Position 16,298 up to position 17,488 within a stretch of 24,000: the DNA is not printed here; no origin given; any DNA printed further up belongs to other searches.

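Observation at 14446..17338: A cellobiose-family PTS operon with no glycosidase, deacetylase or regulator; an unrecognised 296-aa enzyme-like protein takes that position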

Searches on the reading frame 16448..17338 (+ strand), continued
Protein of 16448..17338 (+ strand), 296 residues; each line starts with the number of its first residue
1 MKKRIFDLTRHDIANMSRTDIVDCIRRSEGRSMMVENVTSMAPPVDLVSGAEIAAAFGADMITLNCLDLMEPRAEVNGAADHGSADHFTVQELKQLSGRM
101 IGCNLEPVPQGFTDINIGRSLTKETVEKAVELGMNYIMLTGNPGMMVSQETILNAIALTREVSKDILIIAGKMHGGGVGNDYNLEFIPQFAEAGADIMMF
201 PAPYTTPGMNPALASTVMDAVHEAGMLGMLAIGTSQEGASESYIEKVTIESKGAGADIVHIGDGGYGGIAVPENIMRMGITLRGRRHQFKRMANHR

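Call 36: search_protein_families(library=ncbifam, proteins=[L067:9103-10491:+, L045:5175-6566:+, L063:10448-11821:+, L051:11868-12611:+, L061:373-1143:+, L023:9032-11809:+, L075:561-1874:+], max_evalue=0.00001)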
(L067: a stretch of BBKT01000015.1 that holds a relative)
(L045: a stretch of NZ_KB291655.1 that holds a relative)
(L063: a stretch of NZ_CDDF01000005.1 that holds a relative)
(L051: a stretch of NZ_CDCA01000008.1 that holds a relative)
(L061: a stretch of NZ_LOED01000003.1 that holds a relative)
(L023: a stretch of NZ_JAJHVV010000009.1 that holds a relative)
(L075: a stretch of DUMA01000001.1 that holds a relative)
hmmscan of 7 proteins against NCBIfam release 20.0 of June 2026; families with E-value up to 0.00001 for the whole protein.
L067:9103-10491:+ (462 aa): 18 families
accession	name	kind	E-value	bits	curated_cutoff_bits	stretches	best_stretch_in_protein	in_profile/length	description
TIGR01998.1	PTS-II-BC-nag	equivalog_domain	1e-179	598.3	553.2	1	5-456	3-475/475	N-acetylglucosamine-specific PTS transporter subunit IIBC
NF007608.0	PRK10255.1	equivalog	5.1e-172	573.7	1010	1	2-460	2-467/648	PTS N-acetyl glucosamine transporter subunit IIABC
TIGR02002.1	PTS-II-BC-glcB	equivalog_domain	3.7e-156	520.7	591.8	1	4-460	5-501/502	glucose-specific PTS transporter subunit IIBC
NF008301.0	PRK11089.1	equivalog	1.7e-143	478.8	647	1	4-461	6-476/477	PTS glucose transporter subunit IIBC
NF007509.0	PRK10110.1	subfamily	6.1e-96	321.9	665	1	91-460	142-526/530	PTS maltose transporter subunit IICB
TIGR02004.1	PTS-IIBC-malX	hypoth_equivalog_domain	4.9e-95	319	632.2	1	91-457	133-515/517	maltose/glucose-specific PTS transporter subunit IIBC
TIGR02005.1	PTS-IIBC-alpha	subfamily_domain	6.5e-76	255.7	607.3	1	91-455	133-520/524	alpha-glucoside-specific PTS transporter subunit IIBC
TIGR00852.1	pts-Glc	subfamily_domain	6.2e-73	245.6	291.1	1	45-310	1-290/290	maltose/glucose-specific PTS transporter subunit IIC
TIGR02003.1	PTS-II-BC-unk1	hypoth_equivalog_domain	1.7e-67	228.3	649.85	2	227-457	303-543/547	PTS transporter subunit IIBC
TIGR00826.1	EIIB_glc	domain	3.4e-18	65.7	45.75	1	357-445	2-88/88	glucose PTS transporter subunit EIIB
NF007255.0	PRK09702.1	equivalog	1.2e-17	64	321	1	337-450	13-137/161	PTS sugar transporter subunit IIB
TIGR01996.1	PTS-II-BC-sucr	equivalog_domain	8e-14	51.1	559.3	1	384-446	4-66/461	sucrose-specific PTS transporter subunit IIBC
TIGR01995.1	PTS-II-ABC-beta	subfamily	9.3e-13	47.5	614.7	1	384-458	3-77/618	beta-glucoside-specific PTS transporter subunit IIABC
NF007152.0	PRK09586.1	equivalog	6.8e-09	35.4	516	1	384-460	8-85/477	PTS N-acetylmuramic acid transporter subunit IIBC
NF007311.0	PRK09796.1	equivalog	1.2e-08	34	722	1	381-457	4-80/485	PTS cellobiose/arbutin/salicin transporter subunit IIBC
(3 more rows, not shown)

L045:5175-6566:+ (463 aa): 52 families (the best 25 are shown)
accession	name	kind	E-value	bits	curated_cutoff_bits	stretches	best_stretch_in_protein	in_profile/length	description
TIGR02033.1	D-hydantoinase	equivalog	4.9e-181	602.6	393.25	1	3-457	1-454/454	dihydropyrimidinase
NF009941.0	PRK13404.1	subfamily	7e-146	486.6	647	1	3-460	6-464/478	dihydropyrimidinase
NF058539.1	ergo_uti2_ErtD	equivalog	1.7e-82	277.7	650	1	5-457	5-447/449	hydantoin-5-propionate amidohydrolase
NF004839.0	PRK06189.1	equivalog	2.7e-76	257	631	1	3-458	5-448/451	allantoinase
TIGR03178.1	allantoinase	equivalog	4.5e-76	256.4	357.85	1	3-453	2-437/441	allantoinase AllB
NF002668.0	PRK02382.1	equivalog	8.5e-73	245.5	452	1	14-459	9-430/436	dihydroorotase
NF006559.0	PRK09060.1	equivalog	7.4e-68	228.9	482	1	2-449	6-431/444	dihydroorotase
TIGR00857.1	pyrC_multi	subfamily_domain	2.1e-67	227.9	279.05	1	18-442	5-411/412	dihydroorotase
NF005751.0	PRK07575.1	equivalog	3.8e-65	220.1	529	1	2-446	4-426/440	dihydroorotase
NF005960.0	PRK08044.1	equivalog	1.5e-61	208.5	688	1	2-457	4-450/453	allantoinase AllB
NF058538.1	ergo_util_ErtD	equivalog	1.2e-60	205.7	600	1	7-456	6-445/446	hydantoin-5-propionate amidohydrolase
NF006837.0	PRK09357.1-2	equivalog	1.7e-53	181.7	575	1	1-443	1-425/428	dihydroorotase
NF006688.0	PRK09236.1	equivalog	1e-51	176.1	535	1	2-449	3-435/444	dihydroorotase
NF003271.0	PRK04250.1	equivalog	8.1e-51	172.9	405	1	4-450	4-398/407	dihydroorotase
NF006844.0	PRK09357.2-5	equivalog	2.1e-46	158.8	701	2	180-442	176-422/422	dihydroorotase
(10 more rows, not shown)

L063:10448-11821:+ (457 aa): 32 families (the best 25 are shown)
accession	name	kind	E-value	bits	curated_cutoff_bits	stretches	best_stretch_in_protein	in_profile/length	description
TIGR03992.1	Arch_glmU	subfamily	4.8e-47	160.7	292.1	2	1-313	1-301/393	bifunctional sugar-1-phosphate nucleotidylyltransferase/acetyltransferase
NF041173.1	Sug_nt_acttase_Thmprot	equivalog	1e-34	120.2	600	2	272-426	236-392/405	bifunctional sugar-1-phosphate nucleotidylyltransferase/acetyltransferase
TIGR01208.1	rmlA_long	equivalog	1.1e-15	57.4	320.25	1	3-89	2-90/353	glucose-1-phosphate thymidylyltransferase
NF052502.1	man1P_GTase_Rv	exception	5.9e-15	55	440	2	1-122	1-121/352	mannose-1-phosphate guanylyltransferase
TIGR01173.1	glmU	equivalog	2.7e-13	49.6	366.85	1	250-436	264-433/452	bifunctional UDP-N-acetylglucosamine diphosphorylase/glucosamine-1-phosphate N-acetyltransferase GlmU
NF010940.0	PRK14360.1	equivalog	2.9e-13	49.2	602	1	247-448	261-445/452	bifunctional UDP-N-acetylglucosamine diphosphorylase/glucosamine-1-phosphate N-acetyltransferase GlmU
NF010935.0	PRK14355.1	equivalog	3.1e-13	49.2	718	1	2-127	5-126/459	bifunctional UDP-N-acetylglucosamine diphosphorylase/glucosamine-1-phosphate N-acetyltransferase GlmU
TIGR03570.1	NeuD_NnaD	subfamily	5.8e-13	48.9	160.8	1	240-335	73-168/202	NeuD/PglB/VioB family sugar acetyltransferase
NF002060.0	PRK00892.1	subfamily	9.6e-13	47.9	207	1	244-365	89-218/345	UDP-3-O-(3-hydroxymyristoyl)glucosamine N-acyltransferase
TIGR01853.1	lipid_A_lpxD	equivalog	3.5e-12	45.9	242.5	1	242-365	80-209/325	UDP-3-O-(3-hydroxymyristoyl)glucosamine N-acyltransferase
NF041313.1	UDPGP_AglF_Halo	equivalog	1.1e-11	44.6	400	1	1-136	1-137/234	UTP--glucose-1-phosphate uridylyltransferase AglF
TIGR03991.1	alt_bact_glmU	hypoth_equivalog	2e-11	43.9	225.3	1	258-423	172-340/394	UDP-N-acetylglucosamine diphosphorylase/glucosamine-1-phosphate N-acetyltransferase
NF010934.1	PRK14354.1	equivalog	2.2e-11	43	450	1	250-435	264-431/447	bifunctional UDP-N-acetylglucosamine diphosphorylase/glucosamine-1-phosphate N-acetyltransferase GlmU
NF010933.0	PRK14353.1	equivalog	9.4e-11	41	505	0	2-125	7-127/453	bifunctional UDP-N-acetylglucosamine diphosphorylase/glucosamine-1-phosphate N-acetyltransferase GlmU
NF003657.0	PRK05289.1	equivalog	3e-09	36.4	226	1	248-312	3-67/264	acyl-ACP--UDP-N-acetylglucosamine O-acyltransferase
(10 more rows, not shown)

L051:11868-12611:+ (247 aa): 2 families
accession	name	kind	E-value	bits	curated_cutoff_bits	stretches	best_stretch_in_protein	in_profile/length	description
NF002805.0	PRK02947.1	subfamily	2.5e-68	229.9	135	1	10-244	4-243/247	sugar isomerase domain-containing protein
TIGR03127.2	RuMP_HxlB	equivalog_domain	3.9e-06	26.9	160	0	110-152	70-112/178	6-phospho-3-hexuloisomerase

L061:373-1143:+ (256 aa): 3 families
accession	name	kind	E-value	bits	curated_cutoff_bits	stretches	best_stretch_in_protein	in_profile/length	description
NF002559.0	PRK02134.1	equivalog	1.9e-69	234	227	1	2-248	3-248/249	chitin disaccharide deacetylase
TIGR03473.1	HpnK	hypoth_equivalog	1.2e-48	165.9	232.6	2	1-145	1-150/283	hopanoid biosynthesis-associated protein HpnK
NF052308.1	CarbhyDeactlThm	equivalog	2e-17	63.4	400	1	3-149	13-151/265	carbohydrate deacetylase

L023:9032-11809:+ (925 aa): 0 families

L075:561-1874:+ (437 aa): 3 families
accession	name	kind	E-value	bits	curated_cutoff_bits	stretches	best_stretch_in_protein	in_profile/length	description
NF011657.0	PRK15076.1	subfamily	4.1e-76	256.3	486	1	8-437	3-430/432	alpha-galactosidase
NF041089.1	alpha_gluc_AglA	equivalog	1.3e-41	143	650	2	8-245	1-239/464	alpha-glucosidase AglA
NF004863.0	PRK06223.1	subfamily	9.4e-06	25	283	0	130-176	98-147/313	malate dehydrogenase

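Call 37: find_encoding_contigs(protein=P0119, flank=9000, max_places=2)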
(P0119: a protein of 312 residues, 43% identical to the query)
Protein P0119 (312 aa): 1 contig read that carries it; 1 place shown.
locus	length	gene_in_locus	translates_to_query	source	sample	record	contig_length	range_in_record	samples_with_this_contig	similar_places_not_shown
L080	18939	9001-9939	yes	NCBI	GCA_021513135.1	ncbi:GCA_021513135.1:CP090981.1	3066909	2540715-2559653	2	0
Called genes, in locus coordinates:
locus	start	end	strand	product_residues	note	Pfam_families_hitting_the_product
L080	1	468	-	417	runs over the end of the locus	PF01408:GFO_IDH_MocA, PF02894:GFO_IDH_MocA_C, PF22725:GFO_IDH_MocA_C3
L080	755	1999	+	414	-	PF01547:SBP_bac_1, PF13531:SBP_bac_11 (faint), PF13416:SBP_bac_8, PF13343:SBP_bac_6 (faint)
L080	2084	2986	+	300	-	PF00528:BPD_transp_1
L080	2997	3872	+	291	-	PF00528:BPD_transp_1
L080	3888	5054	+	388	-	PF00005:ABC_tran, PF17912:OB_MalK, PF08402:TOBE_2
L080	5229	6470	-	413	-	PF14602:Hexapep_2 (faint), PF21711:DCTN5, PF25084:LbH_EIF2B (weak), PF25087:GMPPB_C (faint), PF00132:Hexapep (weak)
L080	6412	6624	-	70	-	PF00483:NTP_transferase, PF01128:IspD (weak), PF12804:NTP_transf_3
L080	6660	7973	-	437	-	PF02378:PTS_EIIC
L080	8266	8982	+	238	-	PF13580:SIS_2, PF01380:SIS (weak)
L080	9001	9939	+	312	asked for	PF25509:DUF7916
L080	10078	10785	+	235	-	PF00392:GntR, PF08279:HTH_11 (faint), PF07702:UTRA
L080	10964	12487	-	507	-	PF02378:PTS_EIIC, PF00367:PTS_EIIB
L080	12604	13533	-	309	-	PF00356:LacI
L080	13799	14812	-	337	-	PF01408:GFO_IDH_MocA, PF03447:NAD_binding_3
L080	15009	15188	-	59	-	-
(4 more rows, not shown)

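Call 38: find_encoding_contigs(protein=P0102, flank=9000, max_places=3)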
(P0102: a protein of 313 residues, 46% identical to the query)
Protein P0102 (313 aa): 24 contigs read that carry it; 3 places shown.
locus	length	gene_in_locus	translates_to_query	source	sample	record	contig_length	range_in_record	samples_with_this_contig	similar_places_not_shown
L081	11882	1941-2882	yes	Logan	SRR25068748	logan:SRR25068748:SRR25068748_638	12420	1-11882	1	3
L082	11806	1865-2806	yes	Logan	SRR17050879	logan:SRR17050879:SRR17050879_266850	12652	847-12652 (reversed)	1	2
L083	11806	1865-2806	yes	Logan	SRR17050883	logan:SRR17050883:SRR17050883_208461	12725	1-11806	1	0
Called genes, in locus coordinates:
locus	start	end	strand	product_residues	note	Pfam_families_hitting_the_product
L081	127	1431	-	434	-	PF02264:LamB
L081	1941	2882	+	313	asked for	PF25509:DUF7916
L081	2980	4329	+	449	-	PF02378:PTS_EIIC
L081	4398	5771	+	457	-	PF00483:NTP_transferase, PF25084:LbH_EIF2B (weak), PF25087:GMPPB_C, PF00132:Hexapep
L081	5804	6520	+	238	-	PF13580:SIS_2, PF01380:SIS (weak)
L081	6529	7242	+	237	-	PF00392:GntR, PF07702:UTRA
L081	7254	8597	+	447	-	PF02056:Glyco_hydro_4, PF11975:Glyco_hydro_4C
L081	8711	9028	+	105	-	PF02302:PTS_IIB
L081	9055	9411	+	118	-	PF02255:PTS_IIA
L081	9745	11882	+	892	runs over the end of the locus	?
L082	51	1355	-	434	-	PF02264:LamB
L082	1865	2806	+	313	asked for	PF25509:DUF7916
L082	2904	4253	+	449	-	PF02378:PTS_EIIC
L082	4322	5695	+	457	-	PF00483:NTP_transferase, PF25084:LbH_EIF2B (weak), PF25087:GMPPB_C, PF00132:Hexapep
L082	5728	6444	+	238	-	PF13580:SIS_2, PF01380:SIS (weak)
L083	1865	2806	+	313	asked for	PF25509:DUF7916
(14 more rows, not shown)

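Call 39: search_protein_families(library=pfam, proteins=[P0153, P0179, P0218, P0239, P0165, P0140, P0209, P0250], max_evalue=0.001)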
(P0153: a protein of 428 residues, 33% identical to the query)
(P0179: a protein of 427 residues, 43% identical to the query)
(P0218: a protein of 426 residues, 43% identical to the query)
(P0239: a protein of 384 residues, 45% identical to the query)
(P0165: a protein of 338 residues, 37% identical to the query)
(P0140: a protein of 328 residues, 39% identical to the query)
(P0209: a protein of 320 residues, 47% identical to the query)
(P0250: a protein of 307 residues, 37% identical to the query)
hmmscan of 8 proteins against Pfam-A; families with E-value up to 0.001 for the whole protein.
P0153 (428 aa): 2 families
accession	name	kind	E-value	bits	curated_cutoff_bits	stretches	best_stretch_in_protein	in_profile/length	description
PF25509.1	DUF7916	-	2.8e-83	279.8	27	1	139-417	7-293/296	Domain of unknown function (DUF7916)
PF00381.24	PTS-HPr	-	7.9e-25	87.2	23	1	3-82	2-80/81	PTS HPr component phosphorylation site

P0179 (427 aa): 2 families
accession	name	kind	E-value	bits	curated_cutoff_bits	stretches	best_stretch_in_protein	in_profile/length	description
PF25509.1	DUF7916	-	1.4e-80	271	27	1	243-427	117-296/296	Domain of unknown function (DUF7916)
PF02690.20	Na_Pi_cotrans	-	5.9e-66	221.1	29.1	2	15-163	1-136/137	Na+/Pi-cotransporter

P0218 (426 aa): 1 family
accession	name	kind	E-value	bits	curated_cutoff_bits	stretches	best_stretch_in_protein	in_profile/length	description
PF25509.1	DUF7916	-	3.8e-63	213.7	27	1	1-159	112-265/296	Domain of unknown function (DUF7916)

P0239 (384 aa): 3 families
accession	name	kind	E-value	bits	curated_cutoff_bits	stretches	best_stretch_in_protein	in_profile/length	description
PF25509.1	DUF7916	-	2.1e-61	208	27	1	264-384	176-296/296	Domain of unknown function (DUF7916)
PF01628.27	HrcA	-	2.9e-06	27.8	22.2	1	205-264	109-165/215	HrcA protein C terminal domain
PF01494.25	FAD_binding_3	-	0.0001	22.1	22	1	98-130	4-36/349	FAD binding domain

P0165 (338 aa): 1 family
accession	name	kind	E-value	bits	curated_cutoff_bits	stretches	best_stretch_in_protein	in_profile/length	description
PF25509.1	DUF7916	-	8.8e-93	311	27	1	12-335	7-296/296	Domain of unknown function (DUF7916)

P0140 (328 aa): 1 family
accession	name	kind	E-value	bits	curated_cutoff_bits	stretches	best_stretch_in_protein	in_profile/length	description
PF25509.1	DUF7916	-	1.5e-117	392.3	27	1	6-328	1-296/296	Domain of unknown function (DUF7916)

P0209 (320 aa): 2 families
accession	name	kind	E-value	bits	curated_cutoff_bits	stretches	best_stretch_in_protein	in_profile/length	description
PF25509.1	DUF7916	-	1.2e-62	212.1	27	1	172-320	154-296/296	Domain of unknown function (DUF7916)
PF03418.19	Peptidase_A25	-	1.6e-43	149.4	27.8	1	12-191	8-185/353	Germination protease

P0250 (307 aa): 1 family
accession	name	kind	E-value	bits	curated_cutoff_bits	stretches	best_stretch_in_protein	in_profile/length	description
PF25509.1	DUF7916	-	9.1e-56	189.5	27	2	162-260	183-282/296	Domain of unknown function (DUF7916)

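Call 41: find_encoding_contigs(protein=P0153, flank=9000, max_places=4)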
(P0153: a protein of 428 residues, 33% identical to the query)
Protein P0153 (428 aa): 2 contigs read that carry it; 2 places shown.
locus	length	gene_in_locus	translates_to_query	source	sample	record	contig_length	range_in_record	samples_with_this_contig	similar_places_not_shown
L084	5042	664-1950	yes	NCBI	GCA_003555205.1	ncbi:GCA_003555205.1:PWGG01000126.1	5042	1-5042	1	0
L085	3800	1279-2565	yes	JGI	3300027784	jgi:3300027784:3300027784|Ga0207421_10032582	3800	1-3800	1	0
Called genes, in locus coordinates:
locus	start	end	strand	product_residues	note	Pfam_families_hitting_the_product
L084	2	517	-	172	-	?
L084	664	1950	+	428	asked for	PF00381:PTS-HPr, PF25509:DUF7916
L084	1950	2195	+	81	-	PF00367:PTS_EIIB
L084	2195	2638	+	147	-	PF00358:PTS_EIIA_1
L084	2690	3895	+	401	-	PF02378:PTS_EIIC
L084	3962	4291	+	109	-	-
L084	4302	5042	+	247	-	?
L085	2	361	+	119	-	?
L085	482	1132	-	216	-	PF00702:Hydrolase, PF12710:HAD (weak), PF13419:HAD_2, PF13242:Hydrolase_like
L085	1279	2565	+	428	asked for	PF00381:PTS-HPr, PF25509:DUF7916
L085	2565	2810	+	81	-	PF00367:PTS_EIIB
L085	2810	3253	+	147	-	PF00358:PTS_EIIA_1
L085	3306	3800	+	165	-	?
